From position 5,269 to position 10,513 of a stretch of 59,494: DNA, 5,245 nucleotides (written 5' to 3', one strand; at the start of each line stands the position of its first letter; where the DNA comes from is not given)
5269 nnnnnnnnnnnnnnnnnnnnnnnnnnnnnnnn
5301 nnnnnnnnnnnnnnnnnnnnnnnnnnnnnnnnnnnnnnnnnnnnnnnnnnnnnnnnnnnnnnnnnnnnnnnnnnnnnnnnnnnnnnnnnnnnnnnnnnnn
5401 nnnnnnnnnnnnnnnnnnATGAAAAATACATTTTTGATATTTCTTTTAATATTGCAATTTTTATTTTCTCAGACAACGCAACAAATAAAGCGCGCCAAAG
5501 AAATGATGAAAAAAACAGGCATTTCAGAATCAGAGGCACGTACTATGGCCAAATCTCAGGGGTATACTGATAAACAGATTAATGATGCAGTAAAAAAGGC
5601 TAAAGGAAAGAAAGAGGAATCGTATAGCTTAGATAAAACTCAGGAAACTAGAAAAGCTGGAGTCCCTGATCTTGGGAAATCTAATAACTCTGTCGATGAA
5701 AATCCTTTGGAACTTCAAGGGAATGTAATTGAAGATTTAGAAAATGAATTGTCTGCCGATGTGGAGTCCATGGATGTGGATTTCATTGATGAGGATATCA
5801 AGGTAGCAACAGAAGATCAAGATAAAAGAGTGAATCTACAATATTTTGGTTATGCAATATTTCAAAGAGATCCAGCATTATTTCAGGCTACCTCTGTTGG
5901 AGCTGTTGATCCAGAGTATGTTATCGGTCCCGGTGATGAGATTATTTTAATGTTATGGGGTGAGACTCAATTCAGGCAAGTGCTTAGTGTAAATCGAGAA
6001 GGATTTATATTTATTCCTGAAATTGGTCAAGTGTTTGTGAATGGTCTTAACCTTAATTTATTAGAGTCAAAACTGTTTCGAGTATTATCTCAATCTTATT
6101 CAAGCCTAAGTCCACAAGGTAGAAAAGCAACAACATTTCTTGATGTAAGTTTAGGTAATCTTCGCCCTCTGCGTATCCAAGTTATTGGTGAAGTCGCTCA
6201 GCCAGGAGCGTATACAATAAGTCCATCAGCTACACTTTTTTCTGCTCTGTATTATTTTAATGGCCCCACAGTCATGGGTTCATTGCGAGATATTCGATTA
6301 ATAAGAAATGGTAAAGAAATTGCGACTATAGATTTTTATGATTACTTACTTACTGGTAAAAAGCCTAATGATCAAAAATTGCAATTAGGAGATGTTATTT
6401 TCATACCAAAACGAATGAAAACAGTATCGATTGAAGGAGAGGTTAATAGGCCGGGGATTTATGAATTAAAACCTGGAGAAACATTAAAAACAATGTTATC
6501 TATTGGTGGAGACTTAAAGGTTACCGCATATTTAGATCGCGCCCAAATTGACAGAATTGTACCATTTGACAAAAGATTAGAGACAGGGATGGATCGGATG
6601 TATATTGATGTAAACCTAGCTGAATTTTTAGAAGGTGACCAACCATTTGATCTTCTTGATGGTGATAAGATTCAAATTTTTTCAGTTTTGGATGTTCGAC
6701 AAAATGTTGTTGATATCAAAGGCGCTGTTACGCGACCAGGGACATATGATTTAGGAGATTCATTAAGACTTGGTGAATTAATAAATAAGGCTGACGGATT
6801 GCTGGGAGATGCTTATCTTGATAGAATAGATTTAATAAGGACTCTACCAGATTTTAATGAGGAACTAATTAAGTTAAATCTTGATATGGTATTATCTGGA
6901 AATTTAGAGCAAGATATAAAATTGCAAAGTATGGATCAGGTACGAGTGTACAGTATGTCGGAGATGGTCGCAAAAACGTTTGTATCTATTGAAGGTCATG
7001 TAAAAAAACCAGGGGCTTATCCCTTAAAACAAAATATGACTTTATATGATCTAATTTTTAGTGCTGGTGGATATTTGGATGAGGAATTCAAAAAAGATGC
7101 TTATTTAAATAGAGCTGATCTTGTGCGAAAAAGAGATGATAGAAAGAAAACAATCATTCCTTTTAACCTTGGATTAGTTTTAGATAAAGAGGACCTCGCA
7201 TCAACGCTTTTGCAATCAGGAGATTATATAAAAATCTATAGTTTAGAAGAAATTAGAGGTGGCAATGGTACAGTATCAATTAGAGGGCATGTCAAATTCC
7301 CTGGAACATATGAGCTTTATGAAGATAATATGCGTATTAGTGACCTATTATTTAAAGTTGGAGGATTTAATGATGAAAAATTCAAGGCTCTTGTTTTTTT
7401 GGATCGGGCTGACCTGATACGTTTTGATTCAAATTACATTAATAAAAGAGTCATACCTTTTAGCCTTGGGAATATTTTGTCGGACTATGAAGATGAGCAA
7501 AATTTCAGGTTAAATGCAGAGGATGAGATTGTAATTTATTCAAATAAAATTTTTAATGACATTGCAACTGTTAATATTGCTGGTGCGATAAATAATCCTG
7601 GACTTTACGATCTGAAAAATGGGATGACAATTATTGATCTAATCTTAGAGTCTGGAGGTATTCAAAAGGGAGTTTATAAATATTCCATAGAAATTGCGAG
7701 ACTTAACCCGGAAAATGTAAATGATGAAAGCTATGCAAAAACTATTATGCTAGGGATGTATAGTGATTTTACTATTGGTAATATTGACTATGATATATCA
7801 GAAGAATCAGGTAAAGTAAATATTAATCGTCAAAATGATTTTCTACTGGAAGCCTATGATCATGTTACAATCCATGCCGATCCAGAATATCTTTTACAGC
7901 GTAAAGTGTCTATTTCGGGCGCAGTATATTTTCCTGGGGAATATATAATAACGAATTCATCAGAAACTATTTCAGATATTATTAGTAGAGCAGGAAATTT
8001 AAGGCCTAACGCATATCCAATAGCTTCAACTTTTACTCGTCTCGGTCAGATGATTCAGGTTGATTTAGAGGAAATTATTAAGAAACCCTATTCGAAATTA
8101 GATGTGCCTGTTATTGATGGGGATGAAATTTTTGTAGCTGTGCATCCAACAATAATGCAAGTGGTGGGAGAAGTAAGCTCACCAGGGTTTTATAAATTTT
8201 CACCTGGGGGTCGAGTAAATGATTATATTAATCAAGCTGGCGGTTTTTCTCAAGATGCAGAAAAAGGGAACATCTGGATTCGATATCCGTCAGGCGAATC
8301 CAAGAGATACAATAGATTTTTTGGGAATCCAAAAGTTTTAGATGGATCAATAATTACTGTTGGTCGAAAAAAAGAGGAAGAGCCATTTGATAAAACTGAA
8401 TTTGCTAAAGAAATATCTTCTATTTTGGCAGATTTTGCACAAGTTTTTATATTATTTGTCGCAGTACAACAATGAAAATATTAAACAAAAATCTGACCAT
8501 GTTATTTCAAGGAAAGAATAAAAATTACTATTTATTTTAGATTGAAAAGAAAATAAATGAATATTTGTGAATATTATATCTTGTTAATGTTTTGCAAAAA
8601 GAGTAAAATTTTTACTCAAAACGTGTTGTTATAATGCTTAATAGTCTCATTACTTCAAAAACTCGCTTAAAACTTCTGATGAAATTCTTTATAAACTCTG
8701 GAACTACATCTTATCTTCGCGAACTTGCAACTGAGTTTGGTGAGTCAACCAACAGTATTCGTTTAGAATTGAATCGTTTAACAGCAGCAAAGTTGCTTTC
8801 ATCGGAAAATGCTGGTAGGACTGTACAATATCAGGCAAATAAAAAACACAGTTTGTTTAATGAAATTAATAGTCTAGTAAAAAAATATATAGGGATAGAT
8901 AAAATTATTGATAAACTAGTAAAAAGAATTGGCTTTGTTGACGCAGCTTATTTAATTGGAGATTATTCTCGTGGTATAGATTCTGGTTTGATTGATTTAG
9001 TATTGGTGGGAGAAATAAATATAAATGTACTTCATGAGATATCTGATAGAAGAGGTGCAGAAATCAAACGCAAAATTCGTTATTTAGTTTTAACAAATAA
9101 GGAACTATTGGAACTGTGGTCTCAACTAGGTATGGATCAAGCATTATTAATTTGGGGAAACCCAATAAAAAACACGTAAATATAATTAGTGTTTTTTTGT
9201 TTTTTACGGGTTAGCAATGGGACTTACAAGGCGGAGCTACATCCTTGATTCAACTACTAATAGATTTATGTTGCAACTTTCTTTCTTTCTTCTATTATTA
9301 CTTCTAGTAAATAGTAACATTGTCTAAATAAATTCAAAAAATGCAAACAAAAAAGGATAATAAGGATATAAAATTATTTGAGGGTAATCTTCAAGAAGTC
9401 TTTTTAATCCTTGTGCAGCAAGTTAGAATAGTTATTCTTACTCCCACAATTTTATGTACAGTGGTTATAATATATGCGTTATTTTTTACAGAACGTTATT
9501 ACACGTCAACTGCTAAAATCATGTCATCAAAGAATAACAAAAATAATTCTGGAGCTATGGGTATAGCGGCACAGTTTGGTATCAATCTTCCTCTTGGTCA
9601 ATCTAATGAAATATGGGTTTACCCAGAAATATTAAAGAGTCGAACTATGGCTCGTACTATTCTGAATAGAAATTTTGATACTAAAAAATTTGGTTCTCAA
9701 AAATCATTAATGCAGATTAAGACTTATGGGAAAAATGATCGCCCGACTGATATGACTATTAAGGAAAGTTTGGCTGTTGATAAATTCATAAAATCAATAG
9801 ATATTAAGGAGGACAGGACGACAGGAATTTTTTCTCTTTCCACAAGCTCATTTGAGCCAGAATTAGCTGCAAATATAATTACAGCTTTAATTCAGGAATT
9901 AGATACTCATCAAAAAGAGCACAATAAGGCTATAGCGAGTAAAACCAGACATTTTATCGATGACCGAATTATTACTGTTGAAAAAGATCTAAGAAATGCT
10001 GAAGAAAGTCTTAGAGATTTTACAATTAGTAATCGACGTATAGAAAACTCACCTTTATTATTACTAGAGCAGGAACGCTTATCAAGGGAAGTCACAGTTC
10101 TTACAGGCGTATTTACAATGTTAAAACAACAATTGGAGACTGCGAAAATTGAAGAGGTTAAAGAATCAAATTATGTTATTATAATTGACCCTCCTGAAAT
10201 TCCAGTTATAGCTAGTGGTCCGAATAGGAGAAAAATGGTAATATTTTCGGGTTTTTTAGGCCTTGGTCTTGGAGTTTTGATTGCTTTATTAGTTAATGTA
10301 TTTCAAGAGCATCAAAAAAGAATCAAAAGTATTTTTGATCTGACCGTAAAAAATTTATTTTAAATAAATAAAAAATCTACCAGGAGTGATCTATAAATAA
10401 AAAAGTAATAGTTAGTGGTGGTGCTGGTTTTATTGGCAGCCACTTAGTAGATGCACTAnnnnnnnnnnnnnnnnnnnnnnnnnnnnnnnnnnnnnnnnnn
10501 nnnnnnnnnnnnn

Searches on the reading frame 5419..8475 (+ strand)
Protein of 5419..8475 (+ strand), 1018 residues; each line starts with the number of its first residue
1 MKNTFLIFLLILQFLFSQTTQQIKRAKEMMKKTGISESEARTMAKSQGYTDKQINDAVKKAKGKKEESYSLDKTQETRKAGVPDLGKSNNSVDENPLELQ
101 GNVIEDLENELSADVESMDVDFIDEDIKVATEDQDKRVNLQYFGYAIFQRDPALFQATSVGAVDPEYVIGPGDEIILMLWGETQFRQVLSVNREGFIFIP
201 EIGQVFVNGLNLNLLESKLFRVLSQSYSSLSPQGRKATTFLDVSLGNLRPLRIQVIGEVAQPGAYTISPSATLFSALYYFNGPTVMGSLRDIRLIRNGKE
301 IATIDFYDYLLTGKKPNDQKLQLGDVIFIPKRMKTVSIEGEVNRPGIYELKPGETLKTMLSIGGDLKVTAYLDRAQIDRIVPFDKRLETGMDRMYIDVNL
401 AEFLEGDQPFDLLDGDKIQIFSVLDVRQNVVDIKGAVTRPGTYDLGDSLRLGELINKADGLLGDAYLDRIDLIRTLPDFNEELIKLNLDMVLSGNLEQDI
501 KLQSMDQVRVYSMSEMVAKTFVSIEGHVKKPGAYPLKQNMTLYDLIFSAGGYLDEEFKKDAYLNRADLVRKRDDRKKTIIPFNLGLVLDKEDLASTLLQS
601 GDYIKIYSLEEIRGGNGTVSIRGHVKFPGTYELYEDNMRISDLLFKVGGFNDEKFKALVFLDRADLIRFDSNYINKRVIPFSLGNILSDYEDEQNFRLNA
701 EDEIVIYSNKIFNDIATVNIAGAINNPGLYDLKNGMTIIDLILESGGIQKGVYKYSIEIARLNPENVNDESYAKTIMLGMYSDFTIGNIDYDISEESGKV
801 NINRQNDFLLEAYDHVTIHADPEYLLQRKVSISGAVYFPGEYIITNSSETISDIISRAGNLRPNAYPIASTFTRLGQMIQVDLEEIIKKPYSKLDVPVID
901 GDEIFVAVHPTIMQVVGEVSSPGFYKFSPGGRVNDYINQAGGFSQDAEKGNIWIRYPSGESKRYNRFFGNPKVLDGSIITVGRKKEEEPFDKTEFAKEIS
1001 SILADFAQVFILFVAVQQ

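Call 7: search_protein_families(library=pfam, proteins=[window:5419-8475:+])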
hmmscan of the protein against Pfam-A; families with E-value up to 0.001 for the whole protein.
window:5419-8475:+ (1018 aa): 3 families
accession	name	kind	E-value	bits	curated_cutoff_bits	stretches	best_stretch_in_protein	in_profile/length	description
PF10531.15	SLBB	-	8.8e-64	211.6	27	7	914-955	3-44/55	SLBB domain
PF22461.2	SLBB_2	-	5.6e-54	180.6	27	5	431-510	3-79/79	SLBB domain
PF02563.21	Poly_export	-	1.5e-14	54.4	28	1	163-227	3-66/77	Polysaccharide biosynthesis/export protein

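Call 8: search_protein_families(library=ncbifam, proteins=[window:5419-8475:+])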
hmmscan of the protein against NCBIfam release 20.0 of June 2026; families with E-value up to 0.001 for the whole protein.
window:5419-8475:+ (1018 aa): 6 families
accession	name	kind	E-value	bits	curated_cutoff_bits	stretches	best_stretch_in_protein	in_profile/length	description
TIGR03028.1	EpsE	equivalog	8.2e-49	166.1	262.65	4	166-367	1-196/239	polysaccharide export protein EpsE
TIGR03027.2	pepcterm_export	equivalog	1.5e-41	141.9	180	2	166-333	2-168/169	XrtA/PEP-CTERM system exopolysaccharide export protein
NF011658.0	PRK15078.1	subfamily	3.5e-23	82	333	2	191-356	120-278/380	polysaccharide export protein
NF045978.1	ComEA_MAG0490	equivalog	5e-22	78.4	98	0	429-486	41-97/162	MAG0490 family ComEA-like DNA-binding protein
NF041843.1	EpsY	equivalog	5e-18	65.1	320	1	162-282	48-159/211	exopolysaccharide export protein EpsY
TIGR01959.1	nuoF_fam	equivalog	1.4e-08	33.5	558.65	0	512-555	227-271/410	NADH-quinone oxidoreductase subunit NuoF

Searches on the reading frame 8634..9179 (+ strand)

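Call 7: search_protein_families(library=pfam, proteins=[window:8634-9179:+])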
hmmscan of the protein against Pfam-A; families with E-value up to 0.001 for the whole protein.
window:8634-9179:+ (181 aa): 0 families

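Call 8: search_protein_families(library=ncbifam, proteins=[window:8634-9179:+])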
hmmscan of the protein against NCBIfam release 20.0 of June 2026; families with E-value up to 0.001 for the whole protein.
window:8634-9179:+ (181 aa): 1 family
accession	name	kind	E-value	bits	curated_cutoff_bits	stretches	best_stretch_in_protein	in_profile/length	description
NF033788.1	HTH_metalloreg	subfamily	0.00031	20.5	55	1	7-72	9-72/77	metalloregulator ArsR/SmtB family transcription factor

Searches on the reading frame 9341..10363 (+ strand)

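Call 7: search_protein_families(library=pfam, proteins=[window:9341-10363:+])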
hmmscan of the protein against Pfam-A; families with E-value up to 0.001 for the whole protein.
window:9341-10363:+ (340 aa): 2 families
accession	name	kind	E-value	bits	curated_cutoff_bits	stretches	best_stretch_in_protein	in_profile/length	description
PF02706.20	Wzz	-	1.5e-07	32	25.5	1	16-104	4-84/91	Chain length determinant protein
PF13807.11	GNVR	-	2.9e-07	30.8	27.7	1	246-317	8-79/82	G-rich domain on putative tyrosine kinase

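Call 8: search_protein_families(library=ncbifam, proteins=[window:9341-10363:+])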
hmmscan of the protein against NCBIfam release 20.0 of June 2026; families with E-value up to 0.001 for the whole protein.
window:9341-10363:+ (340 aa): 5 families
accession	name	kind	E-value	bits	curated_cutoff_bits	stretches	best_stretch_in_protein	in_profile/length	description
TIGR01010.1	BexC_CtrB_KpsE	subfamily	1.3e-17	64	437.5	1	30-234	9-203/362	polysaccharide export inner-membrane protein, BexC/CtrB/KpsE family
TIGR03007.1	pepcterm_ChnLen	equivalog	8.7e-14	50.6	278.85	2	144-232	104-192/498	XrtA system polysaccharide chain length determinant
TIGR01006.1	polys_exp_MPA1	subfamily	1.9e-09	37.3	296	1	16-99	9-91/226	CspC family polysaccharide chain length determinant protein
TIGR03017.1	EpsF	equivalog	4.5e-09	35.5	422.75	1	16-247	2-217/444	chain length determinant protein EpsF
TIGR01005.1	eps_transp_fam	subfamily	1.7e-05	23.2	411.7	0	235-326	369-460/754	exopolysaccharide transport protein family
